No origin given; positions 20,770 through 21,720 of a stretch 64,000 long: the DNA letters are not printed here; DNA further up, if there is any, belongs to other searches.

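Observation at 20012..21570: O-methyltransferase translationally coupled to trhO: candidate two-gene 5-methoxyuridine (mo5U34) tRNA pathway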

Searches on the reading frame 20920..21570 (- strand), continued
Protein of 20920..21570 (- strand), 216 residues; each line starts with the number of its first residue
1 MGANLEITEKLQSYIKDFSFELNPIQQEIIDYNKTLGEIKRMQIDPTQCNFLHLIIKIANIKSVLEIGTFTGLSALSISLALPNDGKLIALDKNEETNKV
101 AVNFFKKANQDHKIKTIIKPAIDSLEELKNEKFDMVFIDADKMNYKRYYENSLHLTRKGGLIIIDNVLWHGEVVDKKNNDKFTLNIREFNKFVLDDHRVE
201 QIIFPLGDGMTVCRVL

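Call 29: find_homologous_proteins(query=P0245, max_evalue=1e-20)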
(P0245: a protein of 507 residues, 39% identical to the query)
Query P0245 (507 aa): 2212 proteins with E <= 1e-20 among 8000 candidates; the best 120 are listed.
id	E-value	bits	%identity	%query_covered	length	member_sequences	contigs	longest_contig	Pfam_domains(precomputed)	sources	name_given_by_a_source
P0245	0.0e+0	1149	100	100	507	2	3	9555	PF12368.14,PF00581.26,PF01596.24,PF13578.13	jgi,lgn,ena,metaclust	metaclust:\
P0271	1.9e-129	451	44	96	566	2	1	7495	PF12368.14,PF00581.26,PF01596.24,PF01135.26,PF13578.13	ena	-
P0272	6.1e-125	436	42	97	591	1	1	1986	PF12368.14,PF00581.26,PF01596.24,PF13578.13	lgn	-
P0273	1.8e-86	309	38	96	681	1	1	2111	PF13847.13,PF12368.14,PF00581.26,PF01596.24,PF01135.26,PF13578.13,PF17773.8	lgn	-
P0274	8.8e-81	290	34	97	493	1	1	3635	PF12368.14,PF00581.26,PF01596.24,PF13578.13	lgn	-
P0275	1.3e-80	290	37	98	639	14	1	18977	PF12368.14,PF00581.26,PF01596.24,PF13578.13,PF17773.8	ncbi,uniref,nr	ncbi:hypothetical protein F442_11150 [Phytophthora nicotianae P10297]|uniref:Rhodanese domain-contai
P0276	1.7e-78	283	36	97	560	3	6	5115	PF13847.13,PF12368.14,PF00581.26,PF01596.24,PF01135.26,PF13578.13,PF17773.8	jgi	jgi:predicted sulfurtransferase/predicted O-methyltransferase YrrM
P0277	1.6e-76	276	32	95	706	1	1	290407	PF12368.14,PF00581.26,PF01596.24,PF13578.13,PF17773.8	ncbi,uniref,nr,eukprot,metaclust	ncbi:unnamed protein product [Vitrella brassicaformis CCMP3155]|uniref:Rhodanese domain-containing p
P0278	1.1e-75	273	55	46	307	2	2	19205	PF12368.14,PF00581.26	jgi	-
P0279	5.6e-75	271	35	98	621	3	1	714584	PF12368.14,PF00581.26,PF01596.24,PF13578.13,PF17773.8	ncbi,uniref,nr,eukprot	ncbi:uncharacterized protein PITG_18101 [Phytophthora infestans T30-4]|uniref:Rhodanese domain-conta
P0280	5.7e-75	271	34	97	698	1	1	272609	PF12368.14,PF00581.26,PF01596.24,PF13578.13,PF17773.8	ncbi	ncbi:hypothetical protein FI667_g12324, partial [Globisporangium splendens]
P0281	6.5e-73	264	33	95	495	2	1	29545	PF12368.14,PF00581.26,PF01596.24,PF13578.13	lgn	-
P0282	7.0e-73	264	34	96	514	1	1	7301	PF12368.14,PF00581.26,PF01596.24,PF13578.13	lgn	-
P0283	1.9e-71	259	31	97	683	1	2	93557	PF13847.13,PF12368.14,PF00581.26,PF01596.24,PF01135.26,PF13578.13,PF17773.8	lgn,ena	-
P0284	3.4e-70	255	33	94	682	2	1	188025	PF12368.14,PF00581.26,PF01596.24,PF01135.26,PF13578.13,PF17773.8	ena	-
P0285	2.3e-69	253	31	97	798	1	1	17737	PF12368.14,PF00581.26,PF01596.24,PF13578.13,PF17773.8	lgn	-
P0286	2.9e-69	252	40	42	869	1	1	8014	PF12368.14,PF00581.26,PF01596.24,PF13578.13,PF17773.8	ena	-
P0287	3.0e-69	252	42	41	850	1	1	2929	PF12368.14,PF00581.26,PF01596.24,PF13578.13,PF17773.8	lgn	-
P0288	1.2e-68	250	34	100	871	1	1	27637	PF12368.14,PF00581.26,PF01596.24,PF13578.13,PF17773.8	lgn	-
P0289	4.9e-68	248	33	96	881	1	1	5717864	PF03602.22,PF12368.14,PF00581.26,PF01596.24,PF13578.13,PF17773.8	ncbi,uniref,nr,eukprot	ncbi:UPF0176 protein [Porphyridium purpureum]|uniref:UPF0176 protein n=1 Tax=Porphyridium purpureum 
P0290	5.4e-68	248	31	96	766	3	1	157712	PF12368.14,PF00581.26,PF01596.24,PF01135.26,PF13578.13,PF17773.8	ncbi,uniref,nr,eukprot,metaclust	ncbi:unnamed protein product [Chondrus crispus]|uniref:Rhodanese domain-containing protein n=1 Tax=C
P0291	3.8e-67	245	31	97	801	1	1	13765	PF12368.14,PF00581.26,PF01596.24,PF13578.13,PF17773.8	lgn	-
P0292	6.0e-67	245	31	96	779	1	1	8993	PF12368.14,PF00581.26,PF01596.24,PF01135.26,PF13578.13,PF17773.8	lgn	-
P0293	1.4e-66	243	35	39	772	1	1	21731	PF12368.14,PF00581.26,PF01596.24,PF13578.13,PF17773.8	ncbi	ncbi:unnamed protein product [Agarophyton chilense]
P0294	1.5e-66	243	33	96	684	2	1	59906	PF12368.14,PF00581.26,PF01596.24,PF13578.13,PF17773.8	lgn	-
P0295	2.2e-66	243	31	97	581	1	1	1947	PF12368.14,PF00581.26,PF01596.24,PF13578.13,PF17773.8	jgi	-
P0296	1.1e-65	240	38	37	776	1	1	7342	PF12368.14,PF00581.26,PF01596.24,PF01135.26,PF13578.13,PF17773.8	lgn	-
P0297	1.9e-65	240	33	96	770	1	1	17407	PF12368.14,PF00581.26,PF01596.24,PF13578.13,PF17773.8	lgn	-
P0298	3.8e-64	235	31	99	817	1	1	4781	PF12368.14,PF00581.26,PF01596.24,PF13578.13,PF17773.8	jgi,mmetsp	mmetsp:Transcript_5263/g.10758 ORF Transcript_5263/g.10758 Transcript_5263/m.10758 type:complete len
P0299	1.6e-63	233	36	38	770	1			PF12368.14,PF00581.26,PF01596.24,PF13578.13,PF17773.8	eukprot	eukprot:gene4593-9127_t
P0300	2.3e-63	233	37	39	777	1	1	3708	PF12368.14,PF00581.26,PF01596.24,PF13578.13,PF17773.8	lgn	-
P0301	4.3e-63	232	30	96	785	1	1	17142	PF12368.14,PF00581.26,PF01596.24,PF01135.26,PF13578.13,PF17773.8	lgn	-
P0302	1.1e-62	230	30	95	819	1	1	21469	PF12368.14,PF00581.26,PF01596.24,PF13578.13,PF17773.8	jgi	jgi:predicted sulfurtransferase/predicted O-methyltransferase YrrM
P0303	4.2e-62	229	31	97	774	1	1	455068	PF12368.14,PF00581.26,PF01596.24,PF13578.13,PF17773.8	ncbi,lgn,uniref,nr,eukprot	ncbi:hypothetical protein BWQ96_02490 [Gracilariopsis chorda]|uniref:Rhodanese domain-containing pro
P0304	3.0e-61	226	30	96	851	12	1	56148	PF03602.22,PF13649.13,PF12368.14,PF00581.26,PF01596.24,PF01135.26,PF13578.13,PF17773.8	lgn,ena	-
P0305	1.4e-59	220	30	96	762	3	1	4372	PF12368.14,PF00581.26,PF01596.24,PF17773.8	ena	-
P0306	5.5e-59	218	30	96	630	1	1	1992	PF12368.14,PF00581.26,PF01596.24,PF13578.13,PF17773.8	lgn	-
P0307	5.9e-58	215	30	96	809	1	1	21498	PF12368.14,PF00581.26,PF01596.24,PF13578.13,PF17773.8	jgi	-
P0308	7.3e-56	208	39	41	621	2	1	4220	PF12368.14,PF00581.26,PF01596.24,PF13578.13,PF17773.8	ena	-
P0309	2.0e-55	206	44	37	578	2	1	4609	PF12368.14,PF00581.26,PF01596.24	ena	-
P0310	4.0e-55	206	30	95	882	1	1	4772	PF12368.14,PF00581.26,PF01596.24,PF13578.13,PF17773.8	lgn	-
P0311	6.7e-55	205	39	41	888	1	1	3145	PF12368.14,PF00581.26,PF01596.24,PF13578.13,PF17773.8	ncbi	-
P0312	1.1e-54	204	31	96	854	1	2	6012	PF12368.14,PF00581.26,PF01596.24,PF17773.8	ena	-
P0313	1.3e-54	204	30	95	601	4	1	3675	PF12368.14,PF00581.26,PF01596.24,PF13578.13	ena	-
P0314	1.5e-54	204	41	36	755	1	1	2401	PF00581.26,PF01596.24,PF01135.26,PF13578.13,PF17773.8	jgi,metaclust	metaclust:\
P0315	2.7e-54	203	37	38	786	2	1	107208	PF12368.14,PF00581.26,PF01596.24,PF13578.13,PF17773.8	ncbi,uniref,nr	ncbi:hypothetical protein TL16_g02763 [Triparma laevis f. inornata]|uniref:Rhodanese domain-containi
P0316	8.2e-54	201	29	95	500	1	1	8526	PF12368.14,PF00581.26,PF01596.24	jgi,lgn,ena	-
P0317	8.3e-54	201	29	96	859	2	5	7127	PF12368.14,PF00581.26,PF01596.24,PF13578.13,PF17773.8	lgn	-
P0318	9.7e-54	201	41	37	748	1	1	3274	PF12368.14,PF00581.26,PF01596.24,PF17773.8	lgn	-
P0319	1.4e-53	200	41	41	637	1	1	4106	PF12368.14,PF00581.26,PF01596.24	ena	-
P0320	4.6e-53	199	27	99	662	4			PF12368.14,PF00581.26,PF01596.24,PF17773.8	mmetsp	mmetsp:Transcript_8362/g.12252 ORF Transcript_8362/g.12252 Transcript_8362/m.12252 type:complete len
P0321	5.0e-53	199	29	97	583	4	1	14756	PF12368.14,PF00581.26,PF01596.24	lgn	-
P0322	6.2e-53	198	34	40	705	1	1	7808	PF03602.22,PF12368.14,PF00581.26,PF01596.24,PF13578.13,PF17773.8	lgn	-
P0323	6.7e-53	198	27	97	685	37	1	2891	PF12368.14,PF00581.26,PF01596.24,PF17773.8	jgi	jgi:predicted sulfurtransferase/predicted O-methyltransferase YrrM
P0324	1.4e-52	197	42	37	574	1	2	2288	PF12368.14,PF00581.26,PF01596.24,PF13578.13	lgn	-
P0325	1.7e-52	197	39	39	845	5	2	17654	PF12368.14,PF00581.26,PF01596.24,PF13578.13,PF17773.8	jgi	jgi:predicted sulfurtransferase/predicted O-methyltransferase YrrM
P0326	1.8e-52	197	30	69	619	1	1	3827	PF12368.14,PF00581.26,PF01596.24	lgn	-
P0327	1.9e-52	197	30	95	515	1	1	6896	PF12368.14,PF00581.26,PF01596.24,PF13578.13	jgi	jgi:predicted sulfurtransferase/predicted O-methyltransferase YrrM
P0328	2.2e-52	197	27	99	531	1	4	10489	PF12368.14,PF00581.26,PF01596.24,PF13578.13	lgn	-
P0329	2.2e-52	196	28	97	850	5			PF12368.14,PF00581.26,PF01596.24,PF13578.13,PF17773.8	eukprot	eukprot:CAMPEP_0194167506 /NCGR_PEP_ID=MMETSP0154-20130528/2762_1 /TAXON_ID=1049557 /ORGANISM="Thala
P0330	4.7e-52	195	28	97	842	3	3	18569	PF12368.14,PF00581.26,PF01596.24,PF17773.8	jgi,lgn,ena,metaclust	metaclust:\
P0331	5.6e-52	195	28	95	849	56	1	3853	PF12368.14,PF00581.26,PF01596.24,PF17773.8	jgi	jgi:UPF0176 protein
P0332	6.8e-52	195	28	97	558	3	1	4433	PF12368.14,PF00581.26,PF01596.24,PF13578.13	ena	-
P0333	8.3e-52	195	30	95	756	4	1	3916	PF12368.14,PF00581.26,PF01596.24,PF17773.8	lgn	-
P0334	8.4e-52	195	41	37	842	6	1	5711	PF12368.14,PF00581.26,PF01596.24,PF13578.13,PF17773.8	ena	-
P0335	9.4e-52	194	29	95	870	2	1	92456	PF12368.14,PF00581.26,PF01596.24,PF13578.13,PF17773.8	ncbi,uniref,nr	ncbi:hypothetical protein TrVE_jg12588 [Triparma verrucosa]|uniref:Rhodanese domain-containing prote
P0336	1.1e-51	194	29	97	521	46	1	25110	PF12368.14,PF00581.26,PF01596.24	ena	-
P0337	1.9e-51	193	29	95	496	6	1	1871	PF12368.14,PF00581.26,PF01596.24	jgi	jgi:predicted O-methyltransferase YrrM/rhodanese-related sulfurtransferase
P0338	1.9e-51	193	29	95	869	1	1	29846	PF12368.14,PF00581.26,PF01596.24,PF17773.8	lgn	-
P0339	3.0e-51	193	29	95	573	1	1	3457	PF12368.14,PF00581.26,PF01596.24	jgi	jgi:predicted sulfurtransferase/predicted O-methyltransferase YrrM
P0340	3.9e-51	192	27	96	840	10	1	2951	PF12368.14,PF00581.26,PF01596.24,PF17773.8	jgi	-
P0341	3.9e-51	192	28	96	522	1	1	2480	PF12368.14,PF00581.26,PF01596.24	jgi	jgi:predicted O-methyltransferase YrrM/rhodanese-related sulfurtransferase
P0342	3.9e-51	192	26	97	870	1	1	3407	PF12368.14,PF00581.26,PF01596.24,PF13578.13,PF17773.8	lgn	-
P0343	4.3e-51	192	39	37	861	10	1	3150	PF12368.14,PF00581.26,PF01596.24,PF17773.8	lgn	-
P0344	6.8e-51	192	27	36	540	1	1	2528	PF12368.14,PF00581.26,PF01596.24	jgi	jgi:predicted sulfurtransferase/predicted O-methyltransferase YrrM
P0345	1.1e-50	191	37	37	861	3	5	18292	PF12368.14,PF00581.26,PF01596.24,PF17773.8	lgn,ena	-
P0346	1.2e-50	191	29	97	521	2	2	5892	PF12368.14,PF00581.26,PF01596.24,PF13578.13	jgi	jgi:predicted O-methyltransferase YrrM/rhodanese-related sulfurtransferase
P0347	1.3e-50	191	28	70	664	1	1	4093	PF12368.14,PF00581.26,PF01596.24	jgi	jgi:predicted sulfurtransferase/predicted O-methyltransferase YrrM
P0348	1.9e-50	190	37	39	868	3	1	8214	PF12368.14,PF00581.26,PF01596.24,PF17773.8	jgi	jgi:predicted sulfurtransferase/predicted O-methyltransferase YrrM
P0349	4.3e-50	189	38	39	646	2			PF12368.14,PF00581.26,PF01596.24,PF13578.13,PF17773.8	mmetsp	mmetsp:Transcript_18327/g.27217 ORF Transcript_18327/g.27217 Transcript_18327/m.27217 type:complete 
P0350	6.1e-50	188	37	37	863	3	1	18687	PF12368.14,PF00581.26,PF01596.24,PF13578.13,PF17773.8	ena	-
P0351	7.1e-50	188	28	97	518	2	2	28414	PF12368.14,PF00581.26,PF01596.24,PF13578.13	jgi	jgi:predicted sulfurtransferase/predicted O-methyltransferase YrrM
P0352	9.9e-50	188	28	99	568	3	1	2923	PF12368.14,PF00581.26,PF01596.24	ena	-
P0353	1.1e-49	188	27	95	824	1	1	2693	PF12368.14,PF00581.26,PF01596.24,PF01135.26,PF13578.13,PF17773.8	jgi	-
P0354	1.5e-49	187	28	95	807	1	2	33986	PF12368.14,PF00581.26,PF01596.24,PF13578.13,PF17773.8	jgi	-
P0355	1.9e-49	187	29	97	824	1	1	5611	PF12368.14,PF00581.26,PF01596.24,PF13578.13,PF17773.8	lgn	-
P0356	2.0e-49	187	29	95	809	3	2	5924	PF12368.14,PF00581.26,PF01596.24,PF13578.13,PF17773.8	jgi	-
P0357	2.4e-49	186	39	37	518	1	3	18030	PF12368.14,PF00581.26,PF01596.24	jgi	jgi:predicted sulfurtransferase/predicted O-methyltransferase YrrM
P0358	3.6e-49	186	26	98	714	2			PF12368.14,PF00581.26,PF01596.24,PF17773.8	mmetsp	mmetsp:Transcript_2070/g.3172 ORF Transcript_2070/g.3172 Transcript_2070/m.3172 type:complete len:71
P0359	3.7e-49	186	38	39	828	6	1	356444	PF12368.14,PF00581.26,PF01596.24,PF17773.8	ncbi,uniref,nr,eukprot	ncbi:hypothetical protein FisN_2Lh249 [Fistulifera solaris]|uniref:Rhodanese domain-containing prote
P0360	3.8e-49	186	37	40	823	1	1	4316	PF12368.14,PF00581.26,PF01596.24,PF17773.8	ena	-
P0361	4.1e-49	186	29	99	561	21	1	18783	PF12368.14,PF00581.26,PF01596.24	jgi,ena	-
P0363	1.3e-48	184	28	95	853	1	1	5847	PF12368.14,PF00581.26,PF01596.24,PF13578.13,PF17773.8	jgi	jgi:UPF0176 protein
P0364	1.8e-48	184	29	96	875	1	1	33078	PF12368.14,PF00581.26,PF01596.24,PF17773.8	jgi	jgi:UPF0176 protein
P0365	2.4e-48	183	31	67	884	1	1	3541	PF12368.14,PF00581.26,PF01596.24,PF17773.8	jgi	-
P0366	3.1e-48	183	28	98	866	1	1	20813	PF12368.14,PF00581.26,PF01596.24,PF17773.8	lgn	-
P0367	3.3e-48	183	43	36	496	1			PF00581.26,PF01596.24,PF13578.13,PF17773.8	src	-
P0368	1.2e-47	181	28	97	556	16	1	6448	PF12368.14,PF00581.26,PF01596.24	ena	-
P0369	1.5e-47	181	28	97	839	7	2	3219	PF12368.14,PF00581.26,PF01596.24,PF17773.8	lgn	-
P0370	4.7e-47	179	42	26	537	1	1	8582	PF00581.26,PF01596.24,PF01135.26,PF13578.13,PF17773.8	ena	-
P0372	1.0e-46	178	43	45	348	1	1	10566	PF12368.14,PF00581.26,PF17773.8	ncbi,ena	ncbi:MAG: rhodanese-related sulfurtransferase [Patescibacteria group bacterium]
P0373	1.3e-46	177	37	37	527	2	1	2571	PF12368.14,PF00581.26,PF01596.24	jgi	jgi:predicted sulfurtransferase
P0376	1.6e-46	177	27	95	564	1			PF12368.14,PF00581.26,PF01596.24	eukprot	eukprot:scaffold10552_cov276-Chaetoceros_neogracile.AAC.18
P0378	1.7e-46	177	39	37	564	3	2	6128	PF12368.14,PF00581.26,PF01596.24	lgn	-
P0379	1.7e-46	177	45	43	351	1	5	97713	PF12368.14,PF00581.26,PF17773.8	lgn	-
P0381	1.8e-46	177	39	37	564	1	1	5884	PF12368.14,PF00581.26,PF01596.24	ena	-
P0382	1.8e-46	177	39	37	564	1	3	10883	PF12368.14,PF00581.26,PF01596.24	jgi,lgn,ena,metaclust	jgi:predicted sulfurtransferase|metaclust:\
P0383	1.8e-46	177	38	37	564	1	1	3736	PF12368.14,PF00581.26,PF01596.24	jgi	jgi:predicted sulfurtransferase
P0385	2.8e-46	176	37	37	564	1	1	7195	PF12368.14,PF00581.26,PF01596.24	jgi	jgi:predicted sulfurtransferase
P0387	3.3e-46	176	43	46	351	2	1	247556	PF12368.14,PF00581.26,PF17773.8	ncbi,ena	-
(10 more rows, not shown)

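Call 50: find_encoding_contigs(protein=P0387, flank=4000, max_places=2)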
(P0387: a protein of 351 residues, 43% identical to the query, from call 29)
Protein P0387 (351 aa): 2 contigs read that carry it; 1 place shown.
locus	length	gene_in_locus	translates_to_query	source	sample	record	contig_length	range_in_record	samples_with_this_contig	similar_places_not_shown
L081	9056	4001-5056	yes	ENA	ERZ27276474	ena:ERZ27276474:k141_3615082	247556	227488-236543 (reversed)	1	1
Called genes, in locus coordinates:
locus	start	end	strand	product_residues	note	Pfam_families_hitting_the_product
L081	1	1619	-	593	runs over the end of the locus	PF01476:LysM, PF13458:Peripla_BP_6, PF01094:ANF_receptor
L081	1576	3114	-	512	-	PF00117:GATase, PF07722:Peptidase_C26 (weak), PF02540:NAD_synthase, PF00958:GMP_synt_C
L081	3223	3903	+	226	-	PF16403:Bact_surface_Ig-like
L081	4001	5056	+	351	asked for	PF17773:UPF0176_N, PF00581:Rhodanese, PF12368:Rhodanese_C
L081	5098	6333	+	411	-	PF01136:Peptidase_U32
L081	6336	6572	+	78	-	PF13459:Fer4_15, PF13370:Fer4_13 (weak)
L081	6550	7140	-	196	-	-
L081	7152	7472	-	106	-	PF02635:DsrE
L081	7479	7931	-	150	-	-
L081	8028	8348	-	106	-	PF01022:HTH_5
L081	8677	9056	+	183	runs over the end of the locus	PF00886:Ribosomal_S16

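Call 51: find_encoding_contigs(protein=P0379, flank=4000, max_places=2)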
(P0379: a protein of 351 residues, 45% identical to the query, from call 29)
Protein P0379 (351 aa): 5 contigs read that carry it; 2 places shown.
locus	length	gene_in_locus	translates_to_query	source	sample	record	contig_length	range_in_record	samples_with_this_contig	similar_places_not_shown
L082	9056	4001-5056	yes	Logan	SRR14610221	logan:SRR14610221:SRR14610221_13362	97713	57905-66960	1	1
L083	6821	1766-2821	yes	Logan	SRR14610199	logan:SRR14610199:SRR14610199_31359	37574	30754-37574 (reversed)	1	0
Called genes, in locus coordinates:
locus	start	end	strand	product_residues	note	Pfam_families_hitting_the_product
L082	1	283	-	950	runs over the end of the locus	PF02739:5_3_exonuc_N, PF01367:5_3_exonuc, PF01612:DNA_pol_A_exo1, PF22619:DNA_polI_exo1, PF00476:DNA_pol_A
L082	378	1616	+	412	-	PF28548:4TM_phosphoesterase, PF00149:Metallophos, PF12850:Metallophos_2 (weak)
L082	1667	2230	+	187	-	-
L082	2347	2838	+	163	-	-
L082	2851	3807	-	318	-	PF01370:Epimerase, PF02719:Polysacc_synt_2 (faint), PF04321:RmlD_sub_bind, PF16363:GDP_Man_Dehyd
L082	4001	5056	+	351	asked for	PF17773:UPF0176_N, PF00581:Rhodanese, PF12368:Rhodanese_C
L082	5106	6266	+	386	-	PF20510:HgmA_N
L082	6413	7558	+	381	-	PF00903:Glyoxalase (weak), PF13669:Glyoxalase_4 (weak), PF00903:Glyoxalase, PF13669:Glyoxalase_4 (weak)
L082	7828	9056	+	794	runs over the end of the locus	PF13715:CarbopepD_reg_2, PF18939:DUF5686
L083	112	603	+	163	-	-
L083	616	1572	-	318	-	PF01370:Epimerase, PF02719:Polysacc_synt_2 (faint), PF04321:RmlD_sub_bind, PF16363:GDP_Man_Dehyd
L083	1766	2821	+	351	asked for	PF17773:UPF0176_N, PF00581:Rhodanese, PF12368:Rhodanese_C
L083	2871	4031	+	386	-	PF20510:HgmA_N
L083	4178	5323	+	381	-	PF00903:Glyoxalase (weak), PF13669:Glyoxalase_4 (weak), PF00903:Glyoxalase, PF13669:Glyoxalase_4 (weak)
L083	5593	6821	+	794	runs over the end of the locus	PF13715:CarbopepD_reg_2, PF18939:DUF5686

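Call 52: find_encoding_contigs(protein=P0372, flank=4000, max_places=2)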
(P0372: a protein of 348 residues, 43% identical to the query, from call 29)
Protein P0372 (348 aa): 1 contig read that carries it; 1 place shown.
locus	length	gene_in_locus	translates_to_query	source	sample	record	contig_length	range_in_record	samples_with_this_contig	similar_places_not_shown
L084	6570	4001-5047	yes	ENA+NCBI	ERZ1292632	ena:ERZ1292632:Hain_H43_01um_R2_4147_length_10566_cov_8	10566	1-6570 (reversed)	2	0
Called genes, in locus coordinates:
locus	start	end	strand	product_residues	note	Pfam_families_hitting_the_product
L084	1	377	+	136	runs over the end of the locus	PF04892:VanZ-LLP1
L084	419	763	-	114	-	PF00453:Ribosomal_L20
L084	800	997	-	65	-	PF01632:Ribosomal_L35p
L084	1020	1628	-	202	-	PF05198:IF3_N, PF00707:IF3_C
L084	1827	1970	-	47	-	-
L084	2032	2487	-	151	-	PF01668:SmpB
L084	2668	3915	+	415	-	PF07731:Cu-oxidase_2 (weak), PF07732:Cu-oxidase_3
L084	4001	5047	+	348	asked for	PF17773:UPF0176_N, PF00581:Rhodanese, PF12368:Rhodanese_C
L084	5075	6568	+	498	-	PF03485:Arg_tRNA_synt_N, PF00750:tRNA-synt_1d, PF05746:DALR_1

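Call 61: find_related_loci(query=A3, collection=metagenome_contigs, flank=4000)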
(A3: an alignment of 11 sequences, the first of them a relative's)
Query A3 (351 aa) in metagenome_contigs; peptide patterns used: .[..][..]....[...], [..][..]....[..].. (x = any residue, [..] = any of these).
600 stretches matched a pattern (row limit reached: there are more); 586 encode a relative of the query (tblastn E <= 1e-3); the best 80 are kept; 80 distinct loci.
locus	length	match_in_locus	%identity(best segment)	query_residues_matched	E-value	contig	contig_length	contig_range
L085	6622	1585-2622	67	1-344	1e-162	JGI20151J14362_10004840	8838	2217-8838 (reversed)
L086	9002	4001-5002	66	10-340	3e-154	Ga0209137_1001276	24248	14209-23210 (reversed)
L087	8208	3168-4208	63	1-347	7e-149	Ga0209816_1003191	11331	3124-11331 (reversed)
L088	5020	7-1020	63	10-348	2e-147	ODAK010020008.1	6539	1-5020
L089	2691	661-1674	63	10-348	4e-148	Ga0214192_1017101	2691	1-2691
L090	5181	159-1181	60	10-351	5e-139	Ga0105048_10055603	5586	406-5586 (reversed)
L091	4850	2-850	73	65-347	4e-138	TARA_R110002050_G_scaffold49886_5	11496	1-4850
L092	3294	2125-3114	61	10-341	4e-138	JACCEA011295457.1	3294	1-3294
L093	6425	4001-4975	58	10-336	9e-133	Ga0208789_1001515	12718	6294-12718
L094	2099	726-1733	57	10-347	5e-140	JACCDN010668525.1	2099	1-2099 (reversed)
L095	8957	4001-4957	59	10-328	3e-130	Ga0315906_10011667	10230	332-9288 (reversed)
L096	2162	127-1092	59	7-328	6e-138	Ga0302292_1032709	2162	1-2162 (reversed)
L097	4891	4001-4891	65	1-297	1e-129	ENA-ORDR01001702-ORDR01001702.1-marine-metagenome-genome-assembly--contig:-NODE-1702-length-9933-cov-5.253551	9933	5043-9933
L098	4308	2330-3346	57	10-348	6e-131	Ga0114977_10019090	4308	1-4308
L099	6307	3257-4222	59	10-330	2e-128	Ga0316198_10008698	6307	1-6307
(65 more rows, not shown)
